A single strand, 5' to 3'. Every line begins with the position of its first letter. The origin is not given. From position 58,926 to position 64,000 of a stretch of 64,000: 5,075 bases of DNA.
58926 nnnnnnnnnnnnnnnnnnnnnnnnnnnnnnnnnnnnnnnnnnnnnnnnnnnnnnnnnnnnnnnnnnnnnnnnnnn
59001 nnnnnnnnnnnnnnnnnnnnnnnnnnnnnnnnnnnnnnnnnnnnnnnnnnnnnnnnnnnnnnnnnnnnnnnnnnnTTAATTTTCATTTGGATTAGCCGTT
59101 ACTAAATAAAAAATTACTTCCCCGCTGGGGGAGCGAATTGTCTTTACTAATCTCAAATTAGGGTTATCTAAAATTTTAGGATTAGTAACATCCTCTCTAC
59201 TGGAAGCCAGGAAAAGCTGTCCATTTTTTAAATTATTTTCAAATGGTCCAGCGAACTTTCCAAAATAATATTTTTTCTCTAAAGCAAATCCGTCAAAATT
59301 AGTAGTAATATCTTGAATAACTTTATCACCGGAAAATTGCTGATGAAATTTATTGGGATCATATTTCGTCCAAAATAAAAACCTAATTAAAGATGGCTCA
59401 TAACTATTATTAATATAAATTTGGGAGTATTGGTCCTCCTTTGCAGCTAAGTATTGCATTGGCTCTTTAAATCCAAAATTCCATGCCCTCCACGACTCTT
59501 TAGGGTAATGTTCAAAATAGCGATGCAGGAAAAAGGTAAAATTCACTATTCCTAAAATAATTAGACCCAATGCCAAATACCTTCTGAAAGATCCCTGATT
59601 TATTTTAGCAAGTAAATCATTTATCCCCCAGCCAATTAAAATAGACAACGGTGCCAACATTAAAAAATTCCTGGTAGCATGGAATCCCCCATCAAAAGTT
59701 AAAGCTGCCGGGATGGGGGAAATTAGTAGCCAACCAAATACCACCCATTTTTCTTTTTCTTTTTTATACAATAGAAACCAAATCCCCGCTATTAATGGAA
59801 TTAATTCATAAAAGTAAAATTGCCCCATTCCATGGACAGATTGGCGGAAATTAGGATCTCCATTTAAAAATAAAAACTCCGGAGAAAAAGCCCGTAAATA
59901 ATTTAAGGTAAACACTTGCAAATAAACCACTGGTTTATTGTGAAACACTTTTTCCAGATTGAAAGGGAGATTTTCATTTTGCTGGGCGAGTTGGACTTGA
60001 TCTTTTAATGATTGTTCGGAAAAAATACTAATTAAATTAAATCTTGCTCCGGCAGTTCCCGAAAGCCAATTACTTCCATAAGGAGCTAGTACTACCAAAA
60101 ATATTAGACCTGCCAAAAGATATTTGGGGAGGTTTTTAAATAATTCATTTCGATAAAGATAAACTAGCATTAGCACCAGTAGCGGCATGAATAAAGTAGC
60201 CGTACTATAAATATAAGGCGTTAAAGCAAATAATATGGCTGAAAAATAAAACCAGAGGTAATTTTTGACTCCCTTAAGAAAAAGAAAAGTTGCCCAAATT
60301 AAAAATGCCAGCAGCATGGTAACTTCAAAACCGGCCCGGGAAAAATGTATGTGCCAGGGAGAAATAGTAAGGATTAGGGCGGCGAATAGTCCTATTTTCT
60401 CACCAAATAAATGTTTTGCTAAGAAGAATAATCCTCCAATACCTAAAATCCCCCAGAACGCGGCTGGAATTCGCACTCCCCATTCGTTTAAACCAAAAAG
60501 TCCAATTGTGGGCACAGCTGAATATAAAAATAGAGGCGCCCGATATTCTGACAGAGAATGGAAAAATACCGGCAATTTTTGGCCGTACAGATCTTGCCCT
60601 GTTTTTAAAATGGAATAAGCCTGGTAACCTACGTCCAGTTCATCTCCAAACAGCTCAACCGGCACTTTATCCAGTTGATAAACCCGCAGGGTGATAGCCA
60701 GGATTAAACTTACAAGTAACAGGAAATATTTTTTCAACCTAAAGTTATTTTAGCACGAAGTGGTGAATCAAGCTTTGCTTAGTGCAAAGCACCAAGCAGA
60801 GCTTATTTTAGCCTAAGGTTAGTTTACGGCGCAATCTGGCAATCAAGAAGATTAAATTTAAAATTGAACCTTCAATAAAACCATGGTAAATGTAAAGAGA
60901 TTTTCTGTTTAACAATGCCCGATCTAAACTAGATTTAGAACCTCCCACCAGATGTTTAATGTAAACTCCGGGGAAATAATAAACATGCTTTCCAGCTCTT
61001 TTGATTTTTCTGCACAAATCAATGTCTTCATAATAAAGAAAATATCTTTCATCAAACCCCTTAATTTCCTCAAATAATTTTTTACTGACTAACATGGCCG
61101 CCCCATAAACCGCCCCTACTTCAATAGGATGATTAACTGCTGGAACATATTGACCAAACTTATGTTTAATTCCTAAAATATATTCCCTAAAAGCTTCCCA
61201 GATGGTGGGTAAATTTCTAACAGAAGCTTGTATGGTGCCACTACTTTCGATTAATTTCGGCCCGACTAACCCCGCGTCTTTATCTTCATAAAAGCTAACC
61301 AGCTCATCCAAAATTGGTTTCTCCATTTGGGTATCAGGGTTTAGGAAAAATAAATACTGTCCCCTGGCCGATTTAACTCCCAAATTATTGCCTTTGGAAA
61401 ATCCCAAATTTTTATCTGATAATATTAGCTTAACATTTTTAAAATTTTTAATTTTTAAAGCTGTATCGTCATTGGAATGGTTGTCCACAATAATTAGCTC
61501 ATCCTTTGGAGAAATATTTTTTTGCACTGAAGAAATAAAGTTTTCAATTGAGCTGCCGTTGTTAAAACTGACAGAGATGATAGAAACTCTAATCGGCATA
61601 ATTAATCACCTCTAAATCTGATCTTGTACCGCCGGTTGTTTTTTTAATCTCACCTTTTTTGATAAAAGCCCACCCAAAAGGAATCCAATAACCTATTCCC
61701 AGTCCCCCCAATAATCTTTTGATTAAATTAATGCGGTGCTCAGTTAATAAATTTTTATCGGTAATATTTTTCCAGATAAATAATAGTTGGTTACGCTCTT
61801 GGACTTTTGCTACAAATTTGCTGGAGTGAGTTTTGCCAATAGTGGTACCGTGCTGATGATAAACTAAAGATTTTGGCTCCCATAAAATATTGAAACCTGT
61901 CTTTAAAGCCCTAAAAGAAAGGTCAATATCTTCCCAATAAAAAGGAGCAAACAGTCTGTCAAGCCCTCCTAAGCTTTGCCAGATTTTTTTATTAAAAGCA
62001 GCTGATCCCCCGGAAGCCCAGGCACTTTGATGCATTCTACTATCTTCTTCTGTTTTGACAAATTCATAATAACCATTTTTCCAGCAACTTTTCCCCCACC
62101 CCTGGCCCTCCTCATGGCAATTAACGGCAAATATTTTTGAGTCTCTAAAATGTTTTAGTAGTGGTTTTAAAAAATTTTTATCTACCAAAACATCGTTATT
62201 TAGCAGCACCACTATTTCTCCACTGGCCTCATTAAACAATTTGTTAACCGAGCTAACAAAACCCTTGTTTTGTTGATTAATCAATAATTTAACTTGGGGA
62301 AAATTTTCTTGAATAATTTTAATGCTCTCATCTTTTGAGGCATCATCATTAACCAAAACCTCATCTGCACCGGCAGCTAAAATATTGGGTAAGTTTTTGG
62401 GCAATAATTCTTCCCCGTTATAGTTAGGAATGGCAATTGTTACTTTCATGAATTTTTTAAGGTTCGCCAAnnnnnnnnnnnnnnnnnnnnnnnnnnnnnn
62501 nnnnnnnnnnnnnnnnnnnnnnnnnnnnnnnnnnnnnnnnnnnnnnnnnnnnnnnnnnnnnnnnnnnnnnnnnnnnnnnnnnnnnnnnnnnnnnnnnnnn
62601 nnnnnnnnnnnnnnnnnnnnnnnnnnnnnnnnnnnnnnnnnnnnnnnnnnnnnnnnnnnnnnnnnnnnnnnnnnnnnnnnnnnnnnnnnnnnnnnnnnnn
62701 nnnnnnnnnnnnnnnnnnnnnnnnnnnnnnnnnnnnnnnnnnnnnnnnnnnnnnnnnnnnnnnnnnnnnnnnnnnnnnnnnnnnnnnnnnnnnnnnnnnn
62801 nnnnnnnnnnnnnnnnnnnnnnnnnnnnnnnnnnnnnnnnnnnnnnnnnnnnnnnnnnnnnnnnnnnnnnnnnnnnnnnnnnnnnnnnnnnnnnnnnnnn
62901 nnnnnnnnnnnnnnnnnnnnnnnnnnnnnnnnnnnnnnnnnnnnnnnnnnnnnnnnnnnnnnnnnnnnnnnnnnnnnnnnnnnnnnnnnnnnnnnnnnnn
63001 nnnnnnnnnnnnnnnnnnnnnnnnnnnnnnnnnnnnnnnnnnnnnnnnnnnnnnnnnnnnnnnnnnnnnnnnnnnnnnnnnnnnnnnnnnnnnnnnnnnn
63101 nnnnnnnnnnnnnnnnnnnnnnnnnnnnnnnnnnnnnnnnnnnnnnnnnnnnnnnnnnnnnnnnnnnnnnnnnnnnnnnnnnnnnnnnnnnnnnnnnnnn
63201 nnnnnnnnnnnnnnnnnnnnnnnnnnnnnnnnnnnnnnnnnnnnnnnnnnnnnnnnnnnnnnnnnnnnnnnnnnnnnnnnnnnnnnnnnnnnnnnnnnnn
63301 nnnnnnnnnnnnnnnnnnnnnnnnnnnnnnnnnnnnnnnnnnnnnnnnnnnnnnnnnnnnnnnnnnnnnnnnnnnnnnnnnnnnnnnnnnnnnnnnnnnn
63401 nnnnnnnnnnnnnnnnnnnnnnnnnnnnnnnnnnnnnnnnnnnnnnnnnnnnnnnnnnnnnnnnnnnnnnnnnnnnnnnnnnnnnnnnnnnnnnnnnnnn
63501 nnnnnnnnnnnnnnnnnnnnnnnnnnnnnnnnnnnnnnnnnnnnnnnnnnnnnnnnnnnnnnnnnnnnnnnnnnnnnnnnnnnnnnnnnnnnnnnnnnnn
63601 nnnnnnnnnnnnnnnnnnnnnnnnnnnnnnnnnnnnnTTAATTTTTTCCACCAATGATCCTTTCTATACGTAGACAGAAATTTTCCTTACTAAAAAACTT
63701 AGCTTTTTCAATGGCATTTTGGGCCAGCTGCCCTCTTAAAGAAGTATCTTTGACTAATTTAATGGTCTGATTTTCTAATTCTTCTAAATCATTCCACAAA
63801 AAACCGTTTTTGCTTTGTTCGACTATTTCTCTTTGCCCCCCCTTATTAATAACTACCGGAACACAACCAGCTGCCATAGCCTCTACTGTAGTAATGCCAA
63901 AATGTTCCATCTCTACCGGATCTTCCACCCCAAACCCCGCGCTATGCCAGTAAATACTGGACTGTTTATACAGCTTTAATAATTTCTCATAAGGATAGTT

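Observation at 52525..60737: Five tandem GT39/PMT_2-like GT-C paralogs with exact-identity gene-conversion tracts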

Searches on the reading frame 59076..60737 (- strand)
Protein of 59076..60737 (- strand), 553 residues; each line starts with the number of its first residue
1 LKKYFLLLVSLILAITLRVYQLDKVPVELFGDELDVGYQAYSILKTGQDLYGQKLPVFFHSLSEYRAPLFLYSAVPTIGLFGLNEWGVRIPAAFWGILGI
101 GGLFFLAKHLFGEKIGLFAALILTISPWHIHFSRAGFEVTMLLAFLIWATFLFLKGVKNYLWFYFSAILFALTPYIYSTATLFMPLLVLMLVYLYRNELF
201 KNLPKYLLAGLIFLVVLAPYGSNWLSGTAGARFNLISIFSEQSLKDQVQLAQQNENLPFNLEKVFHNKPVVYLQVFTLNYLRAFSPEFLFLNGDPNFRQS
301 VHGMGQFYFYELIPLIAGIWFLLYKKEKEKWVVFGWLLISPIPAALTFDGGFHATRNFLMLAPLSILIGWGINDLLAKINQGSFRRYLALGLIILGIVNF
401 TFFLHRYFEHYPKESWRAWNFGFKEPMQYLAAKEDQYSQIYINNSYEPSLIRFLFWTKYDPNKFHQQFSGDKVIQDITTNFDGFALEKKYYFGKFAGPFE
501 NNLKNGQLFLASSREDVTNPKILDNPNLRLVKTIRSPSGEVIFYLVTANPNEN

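Call 5: search_protein_families(library=pfam, proteins=[window:59076-60737:-], max_evalue=0.01)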
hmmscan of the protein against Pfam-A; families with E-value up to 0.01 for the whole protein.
window:59076-60737:- (553 aa): 1 family
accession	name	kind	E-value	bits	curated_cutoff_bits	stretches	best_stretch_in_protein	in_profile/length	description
PF13231.12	PMT_2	-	4.3e-16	60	26.1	1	67-220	3-157/160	Dolichyl-phosphate-mannose-protein mannosyltransferase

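Call 31: search_protein_families(library=ncbifam, proteins=[window:59076-60737:-], max_evalue=0.001)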
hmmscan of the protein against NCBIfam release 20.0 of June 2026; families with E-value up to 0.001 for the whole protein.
window:59076-60737:- (553 aa): 1 family
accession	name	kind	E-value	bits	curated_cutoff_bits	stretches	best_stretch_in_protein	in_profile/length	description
TIGR03663.1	TIGR03663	subfamily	3.2e-07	29.7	126.25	1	8-173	5-159/435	flippase activity-associated protein Agl23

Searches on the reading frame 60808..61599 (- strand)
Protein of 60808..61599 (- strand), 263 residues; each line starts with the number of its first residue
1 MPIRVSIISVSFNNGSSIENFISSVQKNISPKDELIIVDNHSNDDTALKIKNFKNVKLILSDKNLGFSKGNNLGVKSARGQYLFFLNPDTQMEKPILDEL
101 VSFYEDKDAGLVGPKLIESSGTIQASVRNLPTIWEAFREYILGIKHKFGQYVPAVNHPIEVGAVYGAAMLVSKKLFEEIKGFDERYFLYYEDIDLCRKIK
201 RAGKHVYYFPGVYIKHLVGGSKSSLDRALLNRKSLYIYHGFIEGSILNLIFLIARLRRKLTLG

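Call 12: search_protein_families(library=pfam, proteins=[window:60808-61599:-], max_evalue=0.001)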
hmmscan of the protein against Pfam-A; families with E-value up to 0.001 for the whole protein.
window:60808-61599:- (263 aa): 6 families
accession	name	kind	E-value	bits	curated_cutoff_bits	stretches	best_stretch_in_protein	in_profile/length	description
PF00535.33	Glycos_transf_2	-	2.7e-21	76.7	23.3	1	6-162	1-150/168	Glycosyl transferase family 2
PF10111.15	Glyco_tranf_2_2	-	3.9e-11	43.4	27.3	1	8-206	4-206/276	Glycosyltransferase like family 2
PF13641.12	Glyco_tranf_2_3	-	1.2e-10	42.2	27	1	5-217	3-212/230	Glycosyltransferase like family 2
PF13632.12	Glyco_trans_2_3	-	7.5e-06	26.3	27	1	85-238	4-141/198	Glycosyl transferase family group 2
PF02709.20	Glyco_transf_7C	-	8.1e-05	22.6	23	1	158-211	13-67/78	N-terminal domain of galactosyltransferase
PF13712.12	Glyco_tranf_2_5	-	9.5e-05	22.6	27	1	65-207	39-178/210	Glycosyltransferase like family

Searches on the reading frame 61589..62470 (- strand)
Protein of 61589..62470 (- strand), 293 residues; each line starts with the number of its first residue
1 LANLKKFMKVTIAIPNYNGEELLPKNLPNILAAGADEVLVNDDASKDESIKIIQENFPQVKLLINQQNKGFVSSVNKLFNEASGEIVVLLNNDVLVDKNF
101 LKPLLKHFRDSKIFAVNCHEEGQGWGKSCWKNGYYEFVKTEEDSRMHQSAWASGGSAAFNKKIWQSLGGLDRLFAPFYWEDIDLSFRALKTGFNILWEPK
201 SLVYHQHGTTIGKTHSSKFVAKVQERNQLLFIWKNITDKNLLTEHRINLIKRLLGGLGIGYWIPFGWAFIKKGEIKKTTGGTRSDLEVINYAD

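Call 13: search_protein_families(library=pfam, proteins=[window:61589-62470:-], max_evalue=0.001)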
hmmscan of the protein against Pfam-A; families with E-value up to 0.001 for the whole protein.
window:61589-62470:- (293 aa): 3 families
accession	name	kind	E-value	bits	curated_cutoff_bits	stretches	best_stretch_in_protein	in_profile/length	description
PF00535.33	Glycos_transf_2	-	2.3e-20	73.6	23.3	1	11-163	1-163/168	Glycosyl transferase family 2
PF13641.12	Glyco_tranf_2_3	-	4.9e-20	73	27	1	10-216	3-222/230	Glycosyltransferase like family 2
PF13632.12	Glyco_trans_2_3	-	2e-08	34.7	27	1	86-212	1-130/198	Glycosyl transferase family group 2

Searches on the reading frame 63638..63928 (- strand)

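Call 13: search_protein_families(library=pfam, proteins=[window:63638-63928:-], max_evalue=0.001)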
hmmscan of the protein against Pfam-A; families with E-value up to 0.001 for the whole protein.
window:63638-63928:- (96 aa): 2 families
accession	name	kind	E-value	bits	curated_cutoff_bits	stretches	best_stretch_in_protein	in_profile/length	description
PF00534.26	Glycos_transf_1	-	3.4e-14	53.2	26.4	1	6-74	101-171/172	Glycosyl transferases group 1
PF13692.12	Glyco_trans_1_4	-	5.4e-09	36.9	27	1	5-61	84-142/142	Glycosyl transferases group 1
